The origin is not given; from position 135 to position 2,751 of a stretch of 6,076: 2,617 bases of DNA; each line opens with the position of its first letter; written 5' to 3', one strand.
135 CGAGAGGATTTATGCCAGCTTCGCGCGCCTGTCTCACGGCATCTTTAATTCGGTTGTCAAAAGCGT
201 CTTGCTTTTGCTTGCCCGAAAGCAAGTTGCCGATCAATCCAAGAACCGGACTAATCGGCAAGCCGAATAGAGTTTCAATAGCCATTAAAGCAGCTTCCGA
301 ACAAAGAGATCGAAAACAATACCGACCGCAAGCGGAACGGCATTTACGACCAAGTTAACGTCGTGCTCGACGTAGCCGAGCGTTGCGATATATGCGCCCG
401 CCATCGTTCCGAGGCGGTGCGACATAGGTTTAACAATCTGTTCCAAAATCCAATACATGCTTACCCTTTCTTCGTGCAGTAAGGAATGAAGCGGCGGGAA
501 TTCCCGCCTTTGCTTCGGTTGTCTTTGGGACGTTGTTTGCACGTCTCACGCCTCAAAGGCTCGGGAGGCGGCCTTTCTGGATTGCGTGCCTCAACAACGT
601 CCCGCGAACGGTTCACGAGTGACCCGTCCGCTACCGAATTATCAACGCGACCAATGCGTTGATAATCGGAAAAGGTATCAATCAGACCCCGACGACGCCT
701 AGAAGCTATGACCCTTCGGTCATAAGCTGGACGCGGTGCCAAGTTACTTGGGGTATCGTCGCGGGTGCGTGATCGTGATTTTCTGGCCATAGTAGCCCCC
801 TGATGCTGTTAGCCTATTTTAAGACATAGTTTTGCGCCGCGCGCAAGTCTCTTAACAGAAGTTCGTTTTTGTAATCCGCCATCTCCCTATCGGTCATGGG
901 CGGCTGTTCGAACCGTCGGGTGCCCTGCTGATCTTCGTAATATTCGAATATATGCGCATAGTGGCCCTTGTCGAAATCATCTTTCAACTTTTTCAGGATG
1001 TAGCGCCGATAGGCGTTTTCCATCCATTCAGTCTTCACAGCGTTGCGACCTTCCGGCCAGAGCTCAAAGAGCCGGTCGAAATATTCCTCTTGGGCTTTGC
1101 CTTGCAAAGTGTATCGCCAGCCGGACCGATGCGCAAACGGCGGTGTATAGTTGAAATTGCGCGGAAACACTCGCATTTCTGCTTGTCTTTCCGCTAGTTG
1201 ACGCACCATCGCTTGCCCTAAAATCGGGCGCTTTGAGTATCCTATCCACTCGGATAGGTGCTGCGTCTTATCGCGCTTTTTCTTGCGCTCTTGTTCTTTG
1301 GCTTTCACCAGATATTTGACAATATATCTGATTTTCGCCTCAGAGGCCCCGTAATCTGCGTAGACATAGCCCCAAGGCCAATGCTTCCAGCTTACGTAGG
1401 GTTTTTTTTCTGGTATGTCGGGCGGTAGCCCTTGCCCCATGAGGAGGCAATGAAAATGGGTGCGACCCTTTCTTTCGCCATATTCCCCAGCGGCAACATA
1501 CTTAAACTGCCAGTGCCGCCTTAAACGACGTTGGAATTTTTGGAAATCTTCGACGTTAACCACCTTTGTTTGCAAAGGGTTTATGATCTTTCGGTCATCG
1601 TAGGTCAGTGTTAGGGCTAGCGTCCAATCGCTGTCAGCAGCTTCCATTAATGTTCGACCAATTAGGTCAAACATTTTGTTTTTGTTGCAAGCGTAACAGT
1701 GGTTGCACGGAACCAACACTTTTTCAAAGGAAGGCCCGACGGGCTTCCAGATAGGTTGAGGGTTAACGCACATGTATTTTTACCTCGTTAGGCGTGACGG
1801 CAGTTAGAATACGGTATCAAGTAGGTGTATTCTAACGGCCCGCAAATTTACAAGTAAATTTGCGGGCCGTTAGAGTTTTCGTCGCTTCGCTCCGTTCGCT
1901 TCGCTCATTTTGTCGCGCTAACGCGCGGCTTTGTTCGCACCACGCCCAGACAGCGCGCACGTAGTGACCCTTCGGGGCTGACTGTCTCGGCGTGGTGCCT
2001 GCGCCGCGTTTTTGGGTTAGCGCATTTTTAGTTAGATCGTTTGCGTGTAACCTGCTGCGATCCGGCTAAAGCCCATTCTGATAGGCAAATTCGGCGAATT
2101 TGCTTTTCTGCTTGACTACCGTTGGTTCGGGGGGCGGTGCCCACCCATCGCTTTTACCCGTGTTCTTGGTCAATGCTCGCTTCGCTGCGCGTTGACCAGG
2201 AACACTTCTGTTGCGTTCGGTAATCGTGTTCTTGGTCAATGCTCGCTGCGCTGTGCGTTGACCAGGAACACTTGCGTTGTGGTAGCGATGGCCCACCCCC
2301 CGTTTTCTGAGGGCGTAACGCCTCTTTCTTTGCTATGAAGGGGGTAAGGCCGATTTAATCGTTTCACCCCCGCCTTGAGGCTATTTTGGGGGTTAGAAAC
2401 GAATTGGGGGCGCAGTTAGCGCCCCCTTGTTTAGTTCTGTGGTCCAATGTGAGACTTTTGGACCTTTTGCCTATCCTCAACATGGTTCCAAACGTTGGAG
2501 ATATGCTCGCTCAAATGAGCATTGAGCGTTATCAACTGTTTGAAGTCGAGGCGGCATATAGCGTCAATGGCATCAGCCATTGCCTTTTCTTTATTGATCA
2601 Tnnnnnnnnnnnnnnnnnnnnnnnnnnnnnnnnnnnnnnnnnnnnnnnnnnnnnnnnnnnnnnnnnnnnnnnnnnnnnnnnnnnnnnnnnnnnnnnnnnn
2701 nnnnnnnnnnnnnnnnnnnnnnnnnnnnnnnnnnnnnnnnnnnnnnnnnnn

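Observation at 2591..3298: Endolysin-type LAS/M15 zinc peptidase encoded by an ssDNA microvirus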

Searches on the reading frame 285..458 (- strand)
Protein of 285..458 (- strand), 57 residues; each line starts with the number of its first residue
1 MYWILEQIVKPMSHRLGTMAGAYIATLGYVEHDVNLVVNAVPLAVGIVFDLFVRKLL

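Call 48: find_homologous_proteins(query=window:288-458:-, max_evalue=0.01)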
Query seq(57 aa) (57 aa): 1 proteins with E <= 0.01 among 1 candidates.
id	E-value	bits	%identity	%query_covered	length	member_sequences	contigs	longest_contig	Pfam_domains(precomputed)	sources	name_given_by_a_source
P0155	1.4e-29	118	100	100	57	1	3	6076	-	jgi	jgi:hypothetical protein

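Call 82: find_homologous_proteins(query=A5, max_evalue=0.01)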
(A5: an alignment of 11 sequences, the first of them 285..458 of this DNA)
Query A5 (11 sequences) (57 aa, profile of the alignment): 84 proteins with E <= 0.01 among 5004 candidates.
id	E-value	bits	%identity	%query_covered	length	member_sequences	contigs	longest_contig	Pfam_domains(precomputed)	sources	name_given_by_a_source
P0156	4.1e-22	95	35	95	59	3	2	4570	-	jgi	-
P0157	3.1e-21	92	31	95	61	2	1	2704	-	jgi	-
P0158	6.3e-21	92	36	96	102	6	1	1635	-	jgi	jgi:hypothetical protein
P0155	1.9e-20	90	100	100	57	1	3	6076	-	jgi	jgi:hypothetical protein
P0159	1.9e-19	87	-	-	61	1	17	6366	-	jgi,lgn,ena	jgi:hypothetical protein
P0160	1.9e-19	87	-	-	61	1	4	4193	-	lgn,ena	-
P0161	2.0e-19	87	48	49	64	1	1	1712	-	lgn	-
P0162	2.7e-19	86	-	-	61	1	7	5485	-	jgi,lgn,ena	-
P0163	2.7e-19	86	-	-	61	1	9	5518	-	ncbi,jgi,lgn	jgi:hypothetical protein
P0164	3.6e-19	86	-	-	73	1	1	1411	-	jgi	-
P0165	3.8e-19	86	31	79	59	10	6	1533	-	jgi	-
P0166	4.2e-19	86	-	-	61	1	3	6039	-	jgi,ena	-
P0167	4.3e-19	86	-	-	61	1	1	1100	-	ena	-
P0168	5.0e-19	85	-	-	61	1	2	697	-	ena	-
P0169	5.7e-19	85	-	-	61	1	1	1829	-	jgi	jgi:hypothetical protein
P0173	7.1e-19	85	35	89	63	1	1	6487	-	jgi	jgi:hypothetical protein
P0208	1.9e-15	74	-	-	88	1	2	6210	PF23987.2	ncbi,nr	ncbi:hypothetical protein EVB46_003 [Rhizobium phage RHph_TM32]|nr:hypothetical protein EVB45_003 [R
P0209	2.8e-15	73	-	-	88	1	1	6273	PF23987.2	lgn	-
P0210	4.7e-15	73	-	-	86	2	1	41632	PF23987.2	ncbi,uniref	ncbi:hypothetical protein [Rhizobium sp.]|uniref:hypothetical protein n=1 Tax=Rhizobium sp. TaxID=39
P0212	1.4e-14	71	-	-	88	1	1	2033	PF23987.2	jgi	jgi:hypothetical protein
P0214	2.0e-14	71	36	42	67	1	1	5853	-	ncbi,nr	ncbi:hypothetical protein [Tortoise microvirus 82]|nr:hypothetical protein [Tortoise microvirus 82]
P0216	4.0e-14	70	-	-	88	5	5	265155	PF23987.2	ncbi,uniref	ncbi:hypothetical protein ACCT14_25355 [Rhizobium brockwellii]|uniref:hypothetical protein n=1 Tax=R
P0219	1.1e-13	68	-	-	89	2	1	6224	PF23987.2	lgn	-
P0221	1.7e-13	68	-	-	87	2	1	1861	PF23987.2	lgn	-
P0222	6.1e-13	66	-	-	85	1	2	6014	PF23987.2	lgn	-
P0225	2.5e-12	64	20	77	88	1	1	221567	PF23987.2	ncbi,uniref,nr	ncbi:hypothetical protein [Rhizobium sp. MHM7A]|uniref:hypothetical protein n=1 Tax=Rhizobium sp. MH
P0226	4.4e-12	63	-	-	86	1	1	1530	PF23987.2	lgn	-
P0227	5.8e-12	63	-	-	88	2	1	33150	PF23987.2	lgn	-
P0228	6.7e-12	63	-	-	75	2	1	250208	PF23987.2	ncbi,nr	ncbi:hypothetical protein HJB93_19960 [Rhizobium sp. NLR12b]|nr:hypothetical protein [Rhizobium sp. 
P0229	1.2e-11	62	-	-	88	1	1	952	PF23987.2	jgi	jgi:hypothetical protein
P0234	6.2e-10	56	-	-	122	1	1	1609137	PF23987.2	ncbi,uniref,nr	ncbi:hypothetical protein [Rhizobium sp. BG4]|uniref:Pam3-gp28 family putative phage holin n=1 Tax=R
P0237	4.2e-8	50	-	-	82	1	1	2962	PF23987.2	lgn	-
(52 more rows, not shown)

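Call 83: search_protein_families(library=phrogs, alignment_id=A5, max_evalue=1)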
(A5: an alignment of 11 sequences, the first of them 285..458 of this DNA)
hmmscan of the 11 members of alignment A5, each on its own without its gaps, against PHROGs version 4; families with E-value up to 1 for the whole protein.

A. member 1, window:285-458:- (57 aa): 0 families

B. families by the number of members that match (of 11 scanned): 7 families
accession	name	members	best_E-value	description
phrog_565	-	2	0.039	holin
phrog_9233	-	1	0.085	holin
phrog_881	-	1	0.094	holin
phrog_12936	-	1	0.14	minor tail protein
phrog_32730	-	1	0.24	-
phrog_454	-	1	0.29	tail fiber protein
phrog_5020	-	1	0.35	-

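Call 84: search_protein_families(library=pfam, alignment_id=A5, max_evalue=1)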
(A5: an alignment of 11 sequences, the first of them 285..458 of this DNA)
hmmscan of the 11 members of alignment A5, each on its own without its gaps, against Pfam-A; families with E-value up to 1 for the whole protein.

A. member 1, window:285-458:- (57 aa): 0 families

B. families by the number of members that match (of 11 scanned): 5 families
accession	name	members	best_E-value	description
PF23987.1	Phage_holin_10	4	1e-05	Bacteriophage holin Pam3 gp28 family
PF19814.4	DUF6297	1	0.0013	Family of unknown function (DUF6297)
PF05360.19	YiaAB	1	0.051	yiaA/B two helix domain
PF17627.7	IncE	1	0.052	Inclusion membrane protein E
PF00378.25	ECH_1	1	0.67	Enoyl-CoA hydratase/isomerase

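Call 85: search_protein_families(library=pfam, proteins=[P0208, P0234, P0216, P0210, P0156, P0159, P0173, P0214], max_evalue=1)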
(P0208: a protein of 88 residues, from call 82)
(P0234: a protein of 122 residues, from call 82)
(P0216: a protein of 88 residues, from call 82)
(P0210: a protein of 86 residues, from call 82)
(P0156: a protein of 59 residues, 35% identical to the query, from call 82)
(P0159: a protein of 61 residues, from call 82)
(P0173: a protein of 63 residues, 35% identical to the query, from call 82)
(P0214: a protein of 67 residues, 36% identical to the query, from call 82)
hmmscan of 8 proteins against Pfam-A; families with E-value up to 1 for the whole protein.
P0208 (88 aa): 2 families
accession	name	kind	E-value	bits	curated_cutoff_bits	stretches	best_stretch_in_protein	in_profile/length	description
PF23987.1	Phage_holin_10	-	1.3e-05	25.6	27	1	16-67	4-52/52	Bacteriophage holin Pam3 gp28 family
PF19814.4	DUF6297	-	0.0016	17.7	29.8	1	6-72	50-117/375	Family of unknown function (DUF6297)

P0234 (122 aa): 1 family
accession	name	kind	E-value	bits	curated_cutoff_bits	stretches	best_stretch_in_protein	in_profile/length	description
PF23987.1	Phage_holin_10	-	1.5e-06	28.6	27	1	16-67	4-52/52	Bacteriophage holin Pam3 gp28 family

P0216 (88 aa): 2 families
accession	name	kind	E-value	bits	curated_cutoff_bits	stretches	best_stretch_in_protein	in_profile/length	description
PF23987.1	Phage_holin_10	-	9.3e-06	26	27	1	16-67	4-52/52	Bacteriophage holin Pam3 gp28 family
PF19814.4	DUF6297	-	0.0011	18.2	29.8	1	9-72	54-117/375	Family of unknown function (DUF6297)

P0210 (86 aa): 2 families
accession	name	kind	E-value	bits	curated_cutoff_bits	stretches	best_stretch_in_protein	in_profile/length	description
PF23987.1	Phage_holin_10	-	5.4e-06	26.8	27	1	14-65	4-52/52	Bacteriophage holin Pam3 gp28 family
PF19814.4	DUF6297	-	0.001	18.4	29.8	1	4-70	50-117/375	Family of unknown function (DUF6297)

P0156 (59 aa): 2 families
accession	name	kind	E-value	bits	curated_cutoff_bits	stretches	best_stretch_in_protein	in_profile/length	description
PF17369.7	DUF5391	-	0.093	13.3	25.7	1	16-51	51-86/135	Family of unknown function (DUF5391)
PF23987.1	Phage_holin_10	-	0.12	12.8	27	1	19-45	13-39/52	Bacteriophage holin Pam3 gp28 family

P0159 (61 aa): 1 family
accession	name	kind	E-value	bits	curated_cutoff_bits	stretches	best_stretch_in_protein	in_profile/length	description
PF23987.1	Phage_holin_10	-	0.007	16.8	27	1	12-56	6-47/52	Bacteriophage holin Pam3 gp28 family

P0173 (63 aa): 0 families

P0214 (67 aa): 2 families
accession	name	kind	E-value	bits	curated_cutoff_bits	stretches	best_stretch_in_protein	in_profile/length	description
PF05360.19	YiaAB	-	0.051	14.2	26.6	1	22-60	10-48/53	yiaA/B two helix domain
PF00378.25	ECH_1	-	0.67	9.7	27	1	44-66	99-121/251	Enoyl-CoA hydratase/isomerase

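Call 90: search_protein_families(library=ncbifam, proteins=[window:285-458:-, P0208, P0234, P0159], max_evalue=1)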
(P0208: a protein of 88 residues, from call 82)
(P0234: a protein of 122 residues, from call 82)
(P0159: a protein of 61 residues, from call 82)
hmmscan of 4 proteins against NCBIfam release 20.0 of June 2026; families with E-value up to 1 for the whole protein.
window:285-458:- (57 aa): 0 families

P0208 (88 aa): 1 family
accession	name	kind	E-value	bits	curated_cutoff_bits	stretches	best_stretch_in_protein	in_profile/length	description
NF058661.1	cispen_AMP_AmcH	equivalog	0.11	11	370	1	21-75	61-115/458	adenylate-forming 2-oxoglutaryl-ACP ligase AmcH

P0234 (122 aa): 2 families
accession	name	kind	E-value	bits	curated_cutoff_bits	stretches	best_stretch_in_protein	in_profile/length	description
NF008180.0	PRK10929.1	equivalog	0.1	10.4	809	1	9-68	671-731/1109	miniconductance mechanosensitive channel MscM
NF000531.2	blaTEM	exception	0.12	11.8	625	1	21-83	189-250/286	TEM family class A beta-lactamase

P0159 (61 aa): 0 families

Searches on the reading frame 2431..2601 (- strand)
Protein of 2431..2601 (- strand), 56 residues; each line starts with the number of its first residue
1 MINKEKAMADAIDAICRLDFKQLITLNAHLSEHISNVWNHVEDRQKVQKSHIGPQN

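Call 4: search_protein_families(library=pfam, proteins=[window:2431-2601:-], max_evalue=0.1)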
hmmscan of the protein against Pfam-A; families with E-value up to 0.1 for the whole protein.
window:2431-2601:- (56 aa): 0 families

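Call 5: search_protein_families(library=phrogs, proteins=[window:2431-2601:-], max_evalue=0.1)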
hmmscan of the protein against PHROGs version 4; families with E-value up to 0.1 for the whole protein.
window:2431-2601:- (56 aa): 0 families
